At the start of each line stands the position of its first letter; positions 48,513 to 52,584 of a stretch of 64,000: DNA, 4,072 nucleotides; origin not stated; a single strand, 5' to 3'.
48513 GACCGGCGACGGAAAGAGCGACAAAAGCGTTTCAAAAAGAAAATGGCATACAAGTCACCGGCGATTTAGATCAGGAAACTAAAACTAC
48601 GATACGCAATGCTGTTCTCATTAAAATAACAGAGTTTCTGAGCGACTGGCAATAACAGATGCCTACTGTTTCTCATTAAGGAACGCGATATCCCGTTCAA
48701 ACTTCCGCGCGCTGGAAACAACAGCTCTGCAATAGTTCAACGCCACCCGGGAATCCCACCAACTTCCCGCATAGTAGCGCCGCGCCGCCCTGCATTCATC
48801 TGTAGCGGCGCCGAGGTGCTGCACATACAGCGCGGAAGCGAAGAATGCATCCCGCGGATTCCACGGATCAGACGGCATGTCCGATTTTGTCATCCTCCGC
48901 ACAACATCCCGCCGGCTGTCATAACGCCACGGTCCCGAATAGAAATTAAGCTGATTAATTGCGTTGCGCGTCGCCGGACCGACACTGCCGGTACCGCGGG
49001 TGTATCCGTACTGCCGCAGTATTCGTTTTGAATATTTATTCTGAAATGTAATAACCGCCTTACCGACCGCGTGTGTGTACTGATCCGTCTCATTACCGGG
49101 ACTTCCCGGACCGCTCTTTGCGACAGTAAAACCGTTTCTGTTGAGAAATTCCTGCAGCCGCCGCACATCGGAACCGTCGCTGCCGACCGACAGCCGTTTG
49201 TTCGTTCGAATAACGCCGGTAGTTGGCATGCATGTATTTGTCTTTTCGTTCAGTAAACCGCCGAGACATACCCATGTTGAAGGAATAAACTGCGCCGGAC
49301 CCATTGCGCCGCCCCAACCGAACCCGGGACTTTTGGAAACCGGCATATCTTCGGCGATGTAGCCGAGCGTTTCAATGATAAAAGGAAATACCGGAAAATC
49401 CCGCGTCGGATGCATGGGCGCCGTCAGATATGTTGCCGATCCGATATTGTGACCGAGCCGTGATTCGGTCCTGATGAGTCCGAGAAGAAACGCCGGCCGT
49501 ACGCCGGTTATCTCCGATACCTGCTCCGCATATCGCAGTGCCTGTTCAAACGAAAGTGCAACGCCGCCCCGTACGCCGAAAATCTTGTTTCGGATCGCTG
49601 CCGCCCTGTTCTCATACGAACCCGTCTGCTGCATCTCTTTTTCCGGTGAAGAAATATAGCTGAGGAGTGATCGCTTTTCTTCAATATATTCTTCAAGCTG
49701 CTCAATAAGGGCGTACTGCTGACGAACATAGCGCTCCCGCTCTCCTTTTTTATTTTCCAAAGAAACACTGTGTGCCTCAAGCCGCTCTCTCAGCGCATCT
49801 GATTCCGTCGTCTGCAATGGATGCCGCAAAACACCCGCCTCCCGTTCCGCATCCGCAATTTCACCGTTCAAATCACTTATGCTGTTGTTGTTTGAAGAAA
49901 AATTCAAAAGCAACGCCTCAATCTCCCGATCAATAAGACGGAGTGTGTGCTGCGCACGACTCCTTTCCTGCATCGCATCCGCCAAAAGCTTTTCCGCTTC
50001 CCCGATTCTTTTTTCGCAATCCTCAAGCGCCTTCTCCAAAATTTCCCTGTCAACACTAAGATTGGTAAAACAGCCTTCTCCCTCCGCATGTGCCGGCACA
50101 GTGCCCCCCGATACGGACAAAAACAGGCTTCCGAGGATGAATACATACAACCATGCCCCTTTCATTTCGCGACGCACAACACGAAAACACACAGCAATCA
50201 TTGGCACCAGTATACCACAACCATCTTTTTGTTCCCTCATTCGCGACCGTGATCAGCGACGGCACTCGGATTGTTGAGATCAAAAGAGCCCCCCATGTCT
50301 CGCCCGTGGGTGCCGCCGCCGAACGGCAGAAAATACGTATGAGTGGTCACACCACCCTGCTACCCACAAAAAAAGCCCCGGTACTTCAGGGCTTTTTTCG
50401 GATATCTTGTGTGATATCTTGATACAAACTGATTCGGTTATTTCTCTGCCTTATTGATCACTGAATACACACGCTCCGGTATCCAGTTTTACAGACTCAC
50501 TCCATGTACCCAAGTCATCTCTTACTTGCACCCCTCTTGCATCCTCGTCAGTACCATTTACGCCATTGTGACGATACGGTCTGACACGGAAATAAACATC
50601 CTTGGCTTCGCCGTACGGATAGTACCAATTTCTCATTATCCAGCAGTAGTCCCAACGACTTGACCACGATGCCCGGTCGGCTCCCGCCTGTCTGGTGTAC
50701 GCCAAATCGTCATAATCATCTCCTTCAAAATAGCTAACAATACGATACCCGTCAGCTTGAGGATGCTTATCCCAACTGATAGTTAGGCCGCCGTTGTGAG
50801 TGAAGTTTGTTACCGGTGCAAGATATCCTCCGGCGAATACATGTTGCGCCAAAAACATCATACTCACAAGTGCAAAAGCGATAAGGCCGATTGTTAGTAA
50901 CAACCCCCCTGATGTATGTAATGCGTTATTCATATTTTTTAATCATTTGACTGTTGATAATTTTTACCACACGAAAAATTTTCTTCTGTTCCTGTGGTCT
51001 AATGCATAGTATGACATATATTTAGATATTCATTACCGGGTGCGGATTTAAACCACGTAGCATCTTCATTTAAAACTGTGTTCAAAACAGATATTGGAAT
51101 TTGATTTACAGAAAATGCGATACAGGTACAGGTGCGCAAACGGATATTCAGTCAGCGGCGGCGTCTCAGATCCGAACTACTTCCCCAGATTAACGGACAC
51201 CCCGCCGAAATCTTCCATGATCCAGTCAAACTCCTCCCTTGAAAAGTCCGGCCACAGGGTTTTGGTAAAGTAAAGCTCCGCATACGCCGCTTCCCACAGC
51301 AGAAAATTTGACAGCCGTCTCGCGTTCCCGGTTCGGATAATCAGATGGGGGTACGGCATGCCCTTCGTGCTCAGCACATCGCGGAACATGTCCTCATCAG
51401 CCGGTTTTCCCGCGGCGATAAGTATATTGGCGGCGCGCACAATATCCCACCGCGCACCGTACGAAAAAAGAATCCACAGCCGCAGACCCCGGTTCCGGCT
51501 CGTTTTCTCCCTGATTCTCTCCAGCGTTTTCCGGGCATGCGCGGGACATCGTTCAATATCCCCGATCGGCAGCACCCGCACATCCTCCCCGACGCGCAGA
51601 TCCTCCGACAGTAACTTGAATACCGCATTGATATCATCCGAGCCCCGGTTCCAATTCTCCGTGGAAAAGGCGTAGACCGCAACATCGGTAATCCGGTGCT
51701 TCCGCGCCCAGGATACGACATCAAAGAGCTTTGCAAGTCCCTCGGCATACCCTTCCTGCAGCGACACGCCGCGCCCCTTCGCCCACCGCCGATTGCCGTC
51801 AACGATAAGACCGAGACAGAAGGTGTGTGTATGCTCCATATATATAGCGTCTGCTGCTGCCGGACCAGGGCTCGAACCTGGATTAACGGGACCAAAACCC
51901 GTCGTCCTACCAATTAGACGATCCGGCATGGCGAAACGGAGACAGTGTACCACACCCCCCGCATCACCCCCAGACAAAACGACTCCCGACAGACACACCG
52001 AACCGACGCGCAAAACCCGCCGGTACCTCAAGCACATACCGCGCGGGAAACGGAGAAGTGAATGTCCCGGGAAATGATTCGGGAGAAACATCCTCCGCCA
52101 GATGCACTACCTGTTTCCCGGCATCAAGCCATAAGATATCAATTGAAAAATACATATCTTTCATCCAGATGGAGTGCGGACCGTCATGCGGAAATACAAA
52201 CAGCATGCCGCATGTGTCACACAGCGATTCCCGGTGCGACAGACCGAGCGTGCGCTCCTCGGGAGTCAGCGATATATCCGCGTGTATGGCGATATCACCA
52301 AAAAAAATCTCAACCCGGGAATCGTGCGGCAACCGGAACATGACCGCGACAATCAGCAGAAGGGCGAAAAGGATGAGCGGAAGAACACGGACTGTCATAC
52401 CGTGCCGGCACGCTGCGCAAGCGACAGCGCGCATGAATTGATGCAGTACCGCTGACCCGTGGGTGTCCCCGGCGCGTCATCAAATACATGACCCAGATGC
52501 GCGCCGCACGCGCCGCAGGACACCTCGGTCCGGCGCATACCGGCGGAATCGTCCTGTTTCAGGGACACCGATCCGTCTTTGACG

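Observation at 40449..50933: Ten-kb surface-protein locus bracketed by paralogous FN3-like genes; four consecutive proteins end in peptidoglycan-binding domains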

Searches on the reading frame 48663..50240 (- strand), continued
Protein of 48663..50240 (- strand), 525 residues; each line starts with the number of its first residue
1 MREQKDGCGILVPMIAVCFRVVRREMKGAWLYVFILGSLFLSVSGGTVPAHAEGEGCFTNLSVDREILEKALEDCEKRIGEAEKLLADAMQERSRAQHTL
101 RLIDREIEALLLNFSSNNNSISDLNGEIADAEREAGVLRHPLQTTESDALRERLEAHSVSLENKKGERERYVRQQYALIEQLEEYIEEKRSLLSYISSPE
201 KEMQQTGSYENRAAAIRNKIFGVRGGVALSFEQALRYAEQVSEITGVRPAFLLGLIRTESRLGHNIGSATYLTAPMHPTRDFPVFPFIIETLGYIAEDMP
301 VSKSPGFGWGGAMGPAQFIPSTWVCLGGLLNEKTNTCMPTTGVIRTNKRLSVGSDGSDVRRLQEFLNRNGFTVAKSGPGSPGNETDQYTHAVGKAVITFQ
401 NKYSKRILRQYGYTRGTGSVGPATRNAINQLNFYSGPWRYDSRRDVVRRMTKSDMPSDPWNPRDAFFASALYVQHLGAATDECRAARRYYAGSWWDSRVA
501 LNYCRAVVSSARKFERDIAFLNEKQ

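Call 62: search_solved_structures(query=A2, max_evalue=0.01, show_alignments=1)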
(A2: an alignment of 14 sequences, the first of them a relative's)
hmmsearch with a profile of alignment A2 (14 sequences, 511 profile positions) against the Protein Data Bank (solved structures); distinct sequences matched with E-value up to 0.01: 7.
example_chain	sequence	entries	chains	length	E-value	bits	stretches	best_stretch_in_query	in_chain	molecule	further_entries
8hd0_E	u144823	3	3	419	1.3e-07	33.8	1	52-216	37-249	Murein hydrolase activator EnvC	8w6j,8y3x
6tpi_A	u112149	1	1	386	3.6e-06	29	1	53-216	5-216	Murein hydrolase activator EnvC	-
8tzk_E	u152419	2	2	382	8.1e-05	24.5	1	24-210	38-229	Peptidase M23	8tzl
6tao_A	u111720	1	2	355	0.0021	19.9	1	41-221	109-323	Non-hemolytic enterotoxin lytic component L1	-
8qox_B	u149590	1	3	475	0.0025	19.6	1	39-128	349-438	Conserved membrane protein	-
6w08_A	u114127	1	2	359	0.0033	19.2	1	41-221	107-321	Motility Associated Killing Factor E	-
5zhy_A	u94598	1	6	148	0.0035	19.1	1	74-179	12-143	Spike glycoprotein, Spike glycoprotein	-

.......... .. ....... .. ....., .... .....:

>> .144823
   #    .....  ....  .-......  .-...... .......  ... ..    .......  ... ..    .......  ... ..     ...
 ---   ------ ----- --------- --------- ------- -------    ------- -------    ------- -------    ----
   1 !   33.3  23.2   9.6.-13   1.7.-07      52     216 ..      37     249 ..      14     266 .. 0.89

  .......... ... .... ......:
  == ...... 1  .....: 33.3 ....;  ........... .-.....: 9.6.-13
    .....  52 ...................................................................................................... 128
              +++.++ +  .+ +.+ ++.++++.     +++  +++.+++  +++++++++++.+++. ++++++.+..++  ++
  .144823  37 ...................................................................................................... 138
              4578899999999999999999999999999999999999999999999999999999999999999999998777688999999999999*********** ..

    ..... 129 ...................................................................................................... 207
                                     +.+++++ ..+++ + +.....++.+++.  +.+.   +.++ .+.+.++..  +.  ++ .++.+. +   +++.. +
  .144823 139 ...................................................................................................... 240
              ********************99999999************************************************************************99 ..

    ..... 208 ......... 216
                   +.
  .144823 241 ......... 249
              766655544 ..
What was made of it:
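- Closest known: FtsEX-controlled coiled-coil peptidoglycan hydrolases and activators. Same: There is a weak profile match to the EnvC coiled coil (call 62) and a division-gene neighbourhood in relatives.
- The profile of the N-terminal coiled coil matches the coiled-coil domain of EnvC (8hd0_E, E 1.3e-7) and of an M23 peptidase (8tzk_E) (call 62). The coiled-coil match is heavily composition-biased (bias 23 against a score of 33 bits, call 62).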

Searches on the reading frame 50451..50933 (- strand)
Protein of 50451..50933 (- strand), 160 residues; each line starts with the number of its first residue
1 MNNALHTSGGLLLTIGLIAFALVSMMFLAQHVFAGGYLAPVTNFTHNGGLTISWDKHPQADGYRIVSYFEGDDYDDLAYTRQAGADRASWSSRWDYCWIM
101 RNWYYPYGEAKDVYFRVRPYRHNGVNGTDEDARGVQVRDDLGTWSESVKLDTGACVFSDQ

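Call 4: search_protein_families(library=pfam, proteins=[window:50451-50933:-], max_evalue=0.01)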
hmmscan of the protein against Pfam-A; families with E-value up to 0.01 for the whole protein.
window:50451-50933:- (160 aa): 0 families

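Call 47: search_protein_families(library=ncbifam, proteins=[window:50451-50933:-], max_evalue=0.01)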
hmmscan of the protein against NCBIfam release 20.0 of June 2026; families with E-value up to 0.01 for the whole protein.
window:50451-50933:- (160 aa): 0 families

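Call 54: find_homologous_proteins(query=window:50451-50933:-, max_evalue=0.01)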
Query window:50451-50933:- (160 aa): 1 proteins with E <= 0.01 among 8 candidates.
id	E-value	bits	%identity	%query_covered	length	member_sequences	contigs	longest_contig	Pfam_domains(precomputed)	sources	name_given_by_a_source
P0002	7.1e-108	376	100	100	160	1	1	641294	-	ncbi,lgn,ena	-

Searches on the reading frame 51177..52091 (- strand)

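Call 16: search_protein_families(library=pfam, proteins=[window:51177-52091:-], max_evalue=0.001)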
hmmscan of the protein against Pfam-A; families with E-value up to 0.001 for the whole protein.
window:51177-52091:- (304 aa): 1 family
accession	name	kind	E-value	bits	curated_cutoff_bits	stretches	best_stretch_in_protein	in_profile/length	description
PF01255.24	Prenyltransf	-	1.5e-60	204.9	27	1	96-296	1-212/219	Putative undecaprenyl diphosphate synthase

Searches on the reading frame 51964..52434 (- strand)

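Call 16: search_protein_families(library=pfam, proteins=[window:51964-52434:-], max_evalue=0.001)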
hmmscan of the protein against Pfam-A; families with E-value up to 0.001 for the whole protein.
window:51964-52434:- (156 aa): 1 family
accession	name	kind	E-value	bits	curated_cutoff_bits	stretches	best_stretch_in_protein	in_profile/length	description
PF02643.20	DUF192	-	6.7e-28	97.1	27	1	51-153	2-94/96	Uncharacterized ACR, COG1430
